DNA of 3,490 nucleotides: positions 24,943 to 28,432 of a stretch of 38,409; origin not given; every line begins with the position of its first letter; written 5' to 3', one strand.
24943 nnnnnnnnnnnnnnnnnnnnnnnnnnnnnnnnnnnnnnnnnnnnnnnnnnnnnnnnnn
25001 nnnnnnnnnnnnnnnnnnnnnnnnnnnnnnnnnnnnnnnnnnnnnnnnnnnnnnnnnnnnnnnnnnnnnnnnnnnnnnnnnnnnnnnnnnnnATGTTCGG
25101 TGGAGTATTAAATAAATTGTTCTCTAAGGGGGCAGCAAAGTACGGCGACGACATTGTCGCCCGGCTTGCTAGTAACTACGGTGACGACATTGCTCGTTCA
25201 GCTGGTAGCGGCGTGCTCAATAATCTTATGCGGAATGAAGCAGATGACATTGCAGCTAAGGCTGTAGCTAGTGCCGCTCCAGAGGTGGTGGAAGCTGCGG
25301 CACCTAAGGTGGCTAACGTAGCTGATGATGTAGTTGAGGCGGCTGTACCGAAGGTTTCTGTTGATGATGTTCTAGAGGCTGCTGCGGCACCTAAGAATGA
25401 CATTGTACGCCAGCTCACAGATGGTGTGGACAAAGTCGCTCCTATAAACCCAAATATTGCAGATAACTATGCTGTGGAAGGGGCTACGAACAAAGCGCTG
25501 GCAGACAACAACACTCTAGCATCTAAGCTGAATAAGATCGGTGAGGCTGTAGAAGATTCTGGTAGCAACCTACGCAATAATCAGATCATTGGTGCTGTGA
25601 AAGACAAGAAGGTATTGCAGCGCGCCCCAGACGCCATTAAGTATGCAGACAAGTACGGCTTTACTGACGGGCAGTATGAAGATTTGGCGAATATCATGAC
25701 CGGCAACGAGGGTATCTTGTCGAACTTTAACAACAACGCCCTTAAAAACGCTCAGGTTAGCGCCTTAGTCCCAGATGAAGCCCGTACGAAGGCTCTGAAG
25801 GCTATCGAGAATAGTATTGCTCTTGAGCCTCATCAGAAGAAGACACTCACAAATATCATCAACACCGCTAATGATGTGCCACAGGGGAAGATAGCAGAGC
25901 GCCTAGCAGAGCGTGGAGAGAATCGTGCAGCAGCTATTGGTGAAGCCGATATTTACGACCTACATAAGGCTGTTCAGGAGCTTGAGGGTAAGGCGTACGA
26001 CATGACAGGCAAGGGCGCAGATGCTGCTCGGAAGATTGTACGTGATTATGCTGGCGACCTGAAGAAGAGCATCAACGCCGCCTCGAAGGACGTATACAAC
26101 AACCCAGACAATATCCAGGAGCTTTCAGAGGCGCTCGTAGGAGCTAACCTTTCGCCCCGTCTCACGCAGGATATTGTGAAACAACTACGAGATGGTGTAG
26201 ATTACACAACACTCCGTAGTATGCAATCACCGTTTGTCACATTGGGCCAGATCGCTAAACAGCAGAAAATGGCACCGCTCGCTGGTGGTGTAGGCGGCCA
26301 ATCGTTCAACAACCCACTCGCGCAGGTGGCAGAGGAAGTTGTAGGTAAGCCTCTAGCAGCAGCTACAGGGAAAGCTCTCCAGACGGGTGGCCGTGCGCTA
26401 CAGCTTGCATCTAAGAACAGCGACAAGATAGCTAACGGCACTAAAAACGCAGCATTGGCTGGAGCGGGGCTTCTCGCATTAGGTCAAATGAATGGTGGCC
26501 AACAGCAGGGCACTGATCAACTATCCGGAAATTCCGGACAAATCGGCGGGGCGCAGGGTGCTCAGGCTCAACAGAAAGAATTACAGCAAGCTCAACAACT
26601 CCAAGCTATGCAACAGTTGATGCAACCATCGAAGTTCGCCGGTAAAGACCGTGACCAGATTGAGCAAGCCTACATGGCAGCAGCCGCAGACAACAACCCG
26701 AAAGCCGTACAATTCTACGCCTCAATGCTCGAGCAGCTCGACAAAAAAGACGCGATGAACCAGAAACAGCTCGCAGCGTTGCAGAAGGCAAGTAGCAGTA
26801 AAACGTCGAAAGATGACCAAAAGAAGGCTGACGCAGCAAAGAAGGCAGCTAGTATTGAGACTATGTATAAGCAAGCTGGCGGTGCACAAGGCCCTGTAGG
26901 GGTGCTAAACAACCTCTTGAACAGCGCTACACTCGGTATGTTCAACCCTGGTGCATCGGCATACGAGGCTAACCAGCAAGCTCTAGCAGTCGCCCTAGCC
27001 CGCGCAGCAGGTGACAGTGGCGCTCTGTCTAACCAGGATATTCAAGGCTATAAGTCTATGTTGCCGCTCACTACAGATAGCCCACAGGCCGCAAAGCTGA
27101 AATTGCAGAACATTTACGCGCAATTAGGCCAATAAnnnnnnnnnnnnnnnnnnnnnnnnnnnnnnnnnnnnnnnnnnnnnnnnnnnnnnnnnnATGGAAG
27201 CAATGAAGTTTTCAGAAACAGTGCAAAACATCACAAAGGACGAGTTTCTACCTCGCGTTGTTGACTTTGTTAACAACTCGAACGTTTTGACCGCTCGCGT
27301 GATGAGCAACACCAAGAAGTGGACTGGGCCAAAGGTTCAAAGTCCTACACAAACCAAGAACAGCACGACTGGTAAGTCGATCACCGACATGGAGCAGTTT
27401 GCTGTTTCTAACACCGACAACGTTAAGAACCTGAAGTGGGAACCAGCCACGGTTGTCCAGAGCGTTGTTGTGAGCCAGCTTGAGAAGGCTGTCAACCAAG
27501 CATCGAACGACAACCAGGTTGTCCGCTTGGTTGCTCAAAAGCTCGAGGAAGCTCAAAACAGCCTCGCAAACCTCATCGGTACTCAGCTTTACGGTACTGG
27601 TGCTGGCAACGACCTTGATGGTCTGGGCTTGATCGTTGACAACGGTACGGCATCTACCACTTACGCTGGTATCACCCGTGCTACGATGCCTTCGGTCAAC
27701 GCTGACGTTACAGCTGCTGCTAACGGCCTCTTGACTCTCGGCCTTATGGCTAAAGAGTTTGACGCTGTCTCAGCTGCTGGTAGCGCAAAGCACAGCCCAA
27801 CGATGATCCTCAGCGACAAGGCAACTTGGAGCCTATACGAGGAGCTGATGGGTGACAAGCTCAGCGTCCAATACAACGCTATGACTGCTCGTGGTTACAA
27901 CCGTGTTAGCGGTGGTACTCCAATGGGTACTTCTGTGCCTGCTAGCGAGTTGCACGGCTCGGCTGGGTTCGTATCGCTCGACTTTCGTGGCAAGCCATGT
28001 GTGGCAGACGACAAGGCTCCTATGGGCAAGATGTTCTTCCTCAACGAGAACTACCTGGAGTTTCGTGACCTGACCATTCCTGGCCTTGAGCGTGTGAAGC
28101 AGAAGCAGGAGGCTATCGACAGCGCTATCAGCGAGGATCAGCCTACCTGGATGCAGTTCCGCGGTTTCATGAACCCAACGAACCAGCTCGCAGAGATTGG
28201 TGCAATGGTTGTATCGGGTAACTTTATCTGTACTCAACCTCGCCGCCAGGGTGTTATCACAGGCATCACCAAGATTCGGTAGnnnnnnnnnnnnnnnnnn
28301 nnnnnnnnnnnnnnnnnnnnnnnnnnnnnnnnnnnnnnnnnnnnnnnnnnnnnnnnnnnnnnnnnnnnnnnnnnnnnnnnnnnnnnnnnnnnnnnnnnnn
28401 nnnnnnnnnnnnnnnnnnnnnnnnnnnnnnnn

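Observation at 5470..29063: Non-canonical late-module order: lysis genes mid-module and the major capsid gene last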

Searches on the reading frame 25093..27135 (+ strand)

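Call 6: search_protein_families(library=phrogs, proteins=[window:25093-27135:+], max_evalue=0.01)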
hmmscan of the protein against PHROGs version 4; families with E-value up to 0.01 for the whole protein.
window:25093-27135:+ (680 aa): 0 families

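Call 35: search_protein_families(library=pfam, proteins=[window:25093-27135:+], max_evalue=0.01)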
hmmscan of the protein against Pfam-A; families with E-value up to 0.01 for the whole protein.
window:25093-27135:+ (680 aa): 1 family
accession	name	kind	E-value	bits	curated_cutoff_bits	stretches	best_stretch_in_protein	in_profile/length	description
PF02881.24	SRP54_N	-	0.0036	17.9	22.4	0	337-370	19-57/75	SRP54-type protein, helical bundle domain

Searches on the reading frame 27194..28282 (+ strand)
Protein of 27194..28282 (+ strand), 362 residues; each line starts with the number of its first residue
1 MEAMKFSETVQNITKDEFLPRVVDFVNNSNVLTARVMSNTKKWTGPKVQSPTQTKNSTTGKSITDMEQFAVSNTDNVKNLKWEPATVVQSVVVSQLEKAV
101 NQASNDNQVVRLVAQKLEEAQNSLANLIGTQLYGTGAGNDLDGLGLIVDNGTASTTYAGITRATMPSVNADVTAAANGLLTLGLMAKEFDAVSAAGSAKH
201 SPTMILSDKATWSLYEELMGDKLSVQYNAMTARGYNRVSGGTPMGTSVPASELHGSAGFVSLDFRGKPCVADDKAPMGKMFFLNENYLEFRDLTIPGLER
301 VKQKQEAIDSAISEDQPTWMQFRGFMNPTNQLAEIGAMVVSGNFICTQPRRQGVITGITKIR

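Call 6: search_protein_families(library=phrogs, proteins=[window:27194-28282:+], max_evalue=0.01)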
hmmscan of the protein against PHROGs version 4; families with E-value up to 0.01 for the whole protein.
window:27194-28282:+ (362 aa): 2 families
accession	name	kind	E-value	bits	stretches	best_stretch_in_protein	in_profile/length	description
phrog_9953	-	head and packaging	6.6e-66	223.9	1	9-357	11-328/329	major head protein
phrog_14242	-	head and packaging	0.002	17.9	1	257-289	306-338/396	major head protein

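Call 7: search_dna_similar(query=window:27194-28282:+, collection=phages, mode=protein, max_rows=30)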
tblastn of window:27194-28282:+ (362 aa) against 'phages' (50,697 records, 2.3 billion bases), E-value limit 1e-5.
Records with a match: 2; places in all: 2; records where one place covers at least 80% of the query: 2.
Best place of each record, by identity: <60% 2.
By first word of the organism name: TM7 1; Caudoviricetes 1.
By host as written in the record: candidate division TM7 DolZOral124_TM7_55_12 1; - 1.
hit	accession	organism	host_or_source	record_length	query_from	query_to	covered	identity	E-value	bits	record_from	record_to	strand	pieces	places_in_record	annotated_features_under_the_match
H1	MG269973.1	TM7 phage DolZOral124_53_65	candidate division TM7 ...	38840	4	361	99%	53.2%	7e-110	358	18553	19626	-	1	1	homeodomain-like protein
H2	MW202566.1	Caudoviricetes sp.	Manatee Spring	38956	4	361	99%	31.6%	1e-36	146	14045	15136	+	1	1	hypothetical protein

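Call 19: find_related_loci(query=window:27203-28282:+, collection=viral_contigs, flank=10000)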
Query window:27203-28282:+ (359 aa) in viral_contigs; peptide patterns used: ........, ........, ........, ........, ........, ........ (x = any residue, [..] = any of these).
26 stretches matched a pattern; 23 encode a relative of the query (tblastn E <= 1e-3); 20 distinct loci.
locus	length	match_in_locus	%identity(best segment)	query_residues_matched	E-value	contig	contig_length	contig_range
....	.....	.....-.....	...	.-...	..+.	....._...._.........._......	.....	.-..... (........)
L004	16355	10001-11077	100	1-359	0e+0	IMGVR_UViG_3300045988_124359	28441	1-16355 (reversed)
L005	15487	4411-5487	100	1-359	0e+0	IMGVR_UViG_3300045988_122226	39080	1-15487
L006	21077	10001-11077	99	1-359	0e+0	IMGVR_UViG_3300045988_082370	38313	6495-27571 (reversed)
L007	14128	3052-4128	99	1-359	0e+0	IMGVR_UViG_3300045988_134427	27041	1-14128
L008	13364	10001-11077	99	1-359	0e+0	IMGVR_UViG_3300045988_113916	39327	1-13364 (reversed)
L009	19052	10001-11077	99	1-359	0e+0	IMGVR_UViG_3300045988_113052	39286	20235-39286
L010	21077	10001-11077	99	1-359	0e+0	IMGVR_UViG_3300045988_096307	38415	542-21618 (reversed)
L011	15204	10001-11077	99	1-359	0e+0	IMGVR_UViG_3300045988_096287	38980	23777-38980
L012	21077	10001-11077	99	1-359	0e+0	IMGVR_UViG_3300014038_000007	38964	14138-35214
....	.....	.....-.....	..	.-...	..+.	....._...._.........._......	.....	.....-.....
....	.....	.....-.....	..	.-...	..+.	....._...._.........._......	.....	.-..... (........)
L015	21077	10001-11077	99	1-359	0e+0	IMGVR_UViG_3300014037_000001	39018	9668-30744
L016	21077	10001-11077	98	1-359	0e+0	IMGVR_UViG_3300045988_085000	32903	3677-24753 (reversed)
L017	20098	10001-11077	97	1-359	0e+0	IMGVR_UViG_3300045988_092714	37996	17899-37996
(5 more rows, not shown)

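Call 20: find_homologous_proteins(query=window:27203-28282:+, max_evalue=0.00001)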
Query window:27203-28282:+ (359 aa): 222 proteins with E <= 0.00001 among 5546 candidates; the best 120 are listed.
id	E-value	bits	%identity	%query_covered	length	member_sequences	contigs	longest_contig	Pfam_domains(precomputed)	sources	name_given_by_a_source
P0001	1.4e-230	782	99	100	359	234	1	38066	-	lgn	-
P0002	1.5e-119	417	55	100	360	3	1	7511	-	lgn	-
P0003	1.9e-119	417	55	100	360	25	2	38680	-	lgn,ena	-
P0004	2.0e-119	417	55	100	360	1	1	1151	-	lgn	-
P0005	2.2e-119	417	55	100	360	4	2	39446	-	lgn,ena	-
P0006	2.9e-119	416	55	100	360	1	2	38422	-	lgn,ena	-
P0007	1.5e-117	411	54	100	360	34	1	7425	-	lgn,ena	-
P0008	4.0e-117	409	55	100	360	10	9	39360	-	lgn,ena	-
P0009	8.9e-117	408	55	100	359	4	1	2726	-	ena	-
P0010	1.0e-116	408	54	100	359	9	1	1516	-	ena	-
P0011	1.2e-116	408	54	100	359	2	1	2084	-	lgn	-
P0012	2.2e-116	407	53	99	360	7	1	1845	-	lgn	-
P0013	4.4e-116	406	54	100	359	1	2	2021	-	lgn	-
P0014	7.9e-116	405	54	100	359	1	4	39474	-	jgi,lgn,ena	-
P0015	8.9e-116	405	54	100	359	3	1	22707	-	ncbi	-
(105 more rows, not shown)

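Call 23: find_related_loci(query=A1, collection=viral_contigs, flank=10000)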
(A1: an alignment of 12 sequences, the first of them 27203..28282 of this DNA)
Query A1 (359 aa) in viral_contigs; peptide patterns used: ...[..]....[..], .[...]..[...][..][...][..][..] (x = any residue, [..] = any of these).
316 stretches matched a pattern; 247 encode a relative of the query (tblastn E <= 1e-3); the best 80 are kept; 79 distinct loci.
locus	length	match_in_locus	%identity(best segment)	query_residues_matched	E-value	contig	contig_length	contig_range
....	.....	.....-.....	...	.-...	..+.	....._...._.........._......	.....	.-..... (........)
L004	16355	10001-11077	100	1-359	0e+0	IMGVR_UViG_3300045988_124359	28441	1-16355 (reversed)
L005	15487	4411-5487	100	1-359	0e+0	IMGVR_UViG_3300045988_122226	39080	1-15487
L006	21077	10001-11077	99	1-359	0e+0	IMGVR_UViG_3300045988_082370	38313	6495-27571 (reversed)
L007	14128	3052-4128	99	1-359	0e+0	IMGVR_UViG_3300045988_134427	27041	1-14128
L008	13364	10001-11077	99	1-359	0e+0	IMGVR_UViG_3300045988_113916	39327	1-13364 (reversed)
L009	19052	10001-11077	99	1-359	0e+0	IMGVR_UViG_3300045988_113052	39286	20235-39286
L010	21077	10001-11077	99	1-359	0e+0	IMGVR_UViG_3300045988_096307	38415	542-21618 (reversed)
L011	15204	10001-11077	99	1-359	0e+0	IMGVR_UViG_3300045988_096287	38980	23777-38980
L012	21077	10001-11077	99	1-359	0e+0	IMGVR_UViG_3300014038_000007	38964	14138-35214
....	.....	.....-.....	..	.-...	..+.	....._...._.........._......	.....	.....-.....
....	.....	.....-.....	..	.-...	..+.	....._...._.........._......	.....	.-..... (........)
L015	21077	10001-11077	99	1-359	0e+0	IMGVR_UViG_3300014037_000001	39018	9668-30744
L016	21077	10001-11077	98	1-359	0e+0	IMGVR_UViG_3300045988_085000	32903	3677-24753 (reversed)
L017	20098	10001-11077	97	1-359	0e+0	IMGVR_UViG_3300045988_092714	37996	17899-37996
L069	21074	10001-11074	46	1-356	1e-101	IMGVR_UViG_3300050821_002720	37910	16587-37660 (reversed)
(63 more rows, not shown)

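Call 26: search_solved_structures(query=A1, max_evalue=1)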
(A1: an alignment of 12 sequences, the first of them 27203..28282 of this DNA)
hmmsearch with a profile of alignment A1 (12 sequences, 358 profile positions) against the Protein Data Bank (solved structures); distinct sequences matched with E-value up to 1: 1.
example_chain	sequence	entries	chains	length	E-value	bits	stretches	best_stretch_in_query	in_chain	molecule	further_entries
7f38_A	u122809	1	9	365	0.17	13.9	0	260-293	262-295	Putative major capsid protein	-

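Call 35: search_protein_families(library=pfam, proteins=[window:27203-28282:+], max_evalue=0.01)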
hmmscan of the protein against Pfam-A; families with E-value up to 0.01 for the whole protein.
window:27203-28282:+ (359 aa): 0 families

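Call 37: find_related_loci(query=A1, collection=genome_contigs, flank=10000)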
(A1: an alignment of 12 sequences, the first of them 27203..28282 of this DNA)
Query A1 (359 aa) in genome_contigs; peptide patterns used: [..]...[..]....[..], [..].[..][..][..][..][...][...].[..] (x = any residue, [..] = any of these).
58 stretches matched a pattern; 10 encode a relative of the query (tblastn E <= 1e-3); 10 distinct loci.
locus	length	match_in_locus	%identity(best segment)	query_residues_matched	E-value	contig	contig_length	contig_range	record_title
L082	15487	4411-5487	100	1-359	0e+0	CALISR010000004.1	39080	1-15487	MAG TPA_asm: uncultured Candidatus Saccharibacteria bacterium isolate ERR589624_bin.69_CONCOCT_v1.1_MAG genome assembly,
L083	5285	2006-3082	99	1-359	0e+0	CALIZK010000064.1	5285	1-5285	MAG TPA_asm: uncultured Atopobium sp. isolate ERR589728_bin.102_CONCOCT_v1.1_MAG genome assembly, contig: ERZ773180.4478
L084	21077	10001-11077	97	1-359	0e+0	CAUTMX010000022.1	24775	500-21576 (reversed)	MAG TPA_asm: uncultured Atopobiaceae bacterium isolate ERR10228848_bin.36_MetaWRAP_v1.3_MAG genome assembly, contig: ERZ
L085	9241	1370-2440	52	2-358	4e-120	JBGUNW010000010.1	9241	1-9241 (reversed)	MAG: Eubacteriales bacterium isolate ruminal_MAG_200 ruminal_MAG_200_contig_0010, whole genome shotgun sequence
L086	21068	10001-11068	51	1-356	5e-116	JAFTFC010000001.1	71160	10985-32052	MAG: Prevotella sp. isolate RGIG3761 Roe_deer_Abomasum-2__c408, whole genome shotgun sequence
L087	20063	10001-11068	51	1-356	5e-116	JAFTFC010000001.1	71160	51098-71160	MAG: Prevotella sp. isolate RGIG3761 Roe_deer_Abomasum-2__c408, whole genome shotgun sequence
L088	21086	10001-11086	45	1-357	4e-98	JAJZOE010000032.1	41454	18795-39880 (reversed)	MAG: bacterium isolate MAS4.bin52 NODE_787_length_41454_cov_3.336681, whole genome shotgun sequence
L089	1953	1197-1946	51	2-252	4e-82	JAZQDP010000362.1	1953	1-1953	MAG: Thermoguttaceae bacterium isolate T1900044636_TS20190102.MAGScoT_cleanbin_000039 SGB_1152_k141_2423350, whole genom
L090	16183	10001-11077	99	1-359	0e+0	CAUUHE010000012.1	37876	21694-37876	MAG TPA_asm: uncultured Atopobium sp. isolate ERR10228883_bin.30_MetaWRAP_v1.3_MAG genome assembly, contig: ERZ21659634.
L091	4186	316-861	51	1-183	1e-54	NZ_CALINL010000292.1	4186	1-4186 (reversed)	MAG: uncultured Campylobacter sp. isolate ERR589731_bin.41_CONCOCT_v1.1_MAG ERZ773233.8606, whole genome shotgun sequenc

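Call 38: predict_structure(alignment_id=A2)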
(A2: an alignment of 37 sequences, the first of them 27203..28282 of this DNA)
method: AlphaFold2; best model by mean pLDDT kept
length: 359 residues; sequences in the alignment: 37
mean_pLDDT: 71.9   pTM: 0.71
mean pLDDT of the five models: 71.9, 71.3, 71.0, 67.3, 67.3
residues with pLDDT >= 90: 50; 70-90: 179; 50-70: 75; < 50: 55
segments of 3 or more residues with pLDDT < 50: 53-58, 220-255, 302-312
pLDDT, mean of each block of 10 residues (from residue 1): 68 74 76 78 77 49 52 73 77 59 71 79 86 80 89 86 88 90 91 81 89 72 34 40 39 53 81 92 88 68 40 58 55 74 91 91
secondary structure, 60 per line:
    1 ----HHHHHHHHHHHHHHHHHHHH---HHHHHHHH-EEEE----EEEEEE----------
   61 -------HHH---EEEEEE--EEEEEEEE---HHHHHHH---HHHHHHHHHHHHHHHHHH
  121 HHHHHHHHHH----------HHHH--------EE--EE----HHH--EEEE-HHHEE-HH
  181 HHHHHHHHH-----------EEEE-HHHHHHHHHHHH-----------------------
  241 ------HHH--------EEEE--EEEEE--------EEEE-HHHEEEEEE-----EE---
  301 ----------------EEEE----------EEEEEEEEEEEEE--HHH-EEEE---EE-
elements in order: H5-24 H28-35 E37-40 E45-50 E74-79 E82-89 H93-99 H103-130 H141-144 E168-171 H179-189 E201-204 H206-217 E258-261 E264-268 E277-280 E285-290 E317-320 E331-343 E350-353

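Call 42: fold_search(model_id=the predicted structure, library=pdb)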
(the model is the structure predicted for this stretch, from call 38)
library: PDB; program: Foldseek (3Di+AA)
matches with E <= 10: 438; with E <= 0.001: 165
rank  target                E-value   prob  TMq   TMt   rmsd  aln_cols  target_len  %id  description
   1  7f38_A                8.2e-11  1.00  0.61  0.60   7.0       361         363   16  Cyanophage A-1(L) capsid asymmetric unit (released 2021-09-29)
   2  6j3q_A                1.3e-10  1.00  0.55  0.57   7.6       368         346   18  Capsid structure of a freshwater cyanophage Siphoviridae Mic1 (released 2019-10-02)
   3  6j3q_a                2.3e-09  1.00  0.56  0.59   6.0       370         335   16  Capsid structure of a freshwater cyanophage Siphoviridae Mic1 (released 2019-10-02)
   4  7f38_I                2.7e-08  1.00  0.54  0.55   8.0       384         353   15  Cyanophage A-1(L) capsid asymmetric unit (released 2021-09-29)
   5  6x8m                  1.9e-07  1.00  0.51  0.64   5.9       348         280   13  CryoEM structure of the holo-SrpI encapsulin complex from Synechococcus elongatus PCC 7942 (released 2020-06-10)
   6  8won_A                3.1e-07  1.00  0.48  0.62   6.8       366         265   11  Cryo-EM structure of the 10-subunits Mmp1 complex from Mycobacterium smegmatis (released 2025-01-01)
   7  9ny2_A                5.8e-07  1.00  0.46  0.51   8.8       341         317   11  Pseudomonas phage Pa223 capsid (released 2025-08-06)
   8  8saj_G                6.5e-07  1.00  0.44  0.44  10.8       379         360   11  Mycobacterium phage Adjutor (released 2024-04-03)
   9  8g1r_A                8.4e-07  1.00  0.47  0.50  11.5       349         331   12  A Vibrio cholerae viral satellite enables efficient horizontal transfer by using an external scaffold to assemble hija (released 2024-01-17)
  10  8cfa_B                8.9e-07  1.00  0.39  0.55  10.9       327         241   11  HK97 Prohead II as part of a DNA packaging complex (released 2023-05-24)
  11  9lw6_A                1.3e-06  1.00  0.46  0.55   6.8       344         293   11  Top cap of bacteriophage Mycofy1 mature head (C5 symmetry) (released 2025-04-16)
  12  9lw8_A                1.4e-06  1.00  0.44  0.53   7.4       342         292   12  Bottom cap of bacteriophage Mycofy1 mature head (C5 symmetry) (released 2025-04-16)
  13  9lbm_A                1.5e-06  1.00  0.45  0.54   9.1       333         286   13  Cryo-EM structure of bacteriophage phiXacJX1 capsid (released 2025-05-07)
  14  2fte_F                1.9e-06  1.00  0.46  0.59   8.1       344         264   12  Bacteriophage HK97 Expansion Intermediate IV (released 2006-02-07)
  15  7z48_F                1.9e-06  1.00  0.45  0.47  11.2       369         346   13  Bottom part (C5) of bacteriophage SU10 capsid (released 2022-08-10)
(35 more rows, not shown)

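Call 55: find_related_loci(query=L069:19426-20319:+, collection=viral_contigs, flank=10000)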
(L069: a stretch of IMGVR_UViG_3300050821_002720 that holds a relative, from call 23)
Query L069:19426-20319:+ (297 aa) in viral_contigs; peptide patterns used: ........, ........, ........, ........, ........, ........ (x = any residue, [..] = any of these).
15 stretches matched a pattern; 5 encode a relative of the query (tblastn E <= 1e-3); 4 distinct loci.
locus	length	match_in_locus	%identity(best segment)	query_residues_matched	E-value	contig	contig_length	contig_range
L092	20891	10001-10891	100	1-297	0e+0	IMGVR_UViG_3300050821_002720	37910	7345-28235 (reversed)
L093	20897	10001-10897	56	1-297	5e-106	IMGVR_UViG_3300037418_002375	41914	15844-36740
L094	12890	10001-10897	51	1-297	3e-95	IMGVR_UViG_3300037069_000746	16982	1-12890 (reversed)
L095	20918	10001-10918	64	1-296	1e-125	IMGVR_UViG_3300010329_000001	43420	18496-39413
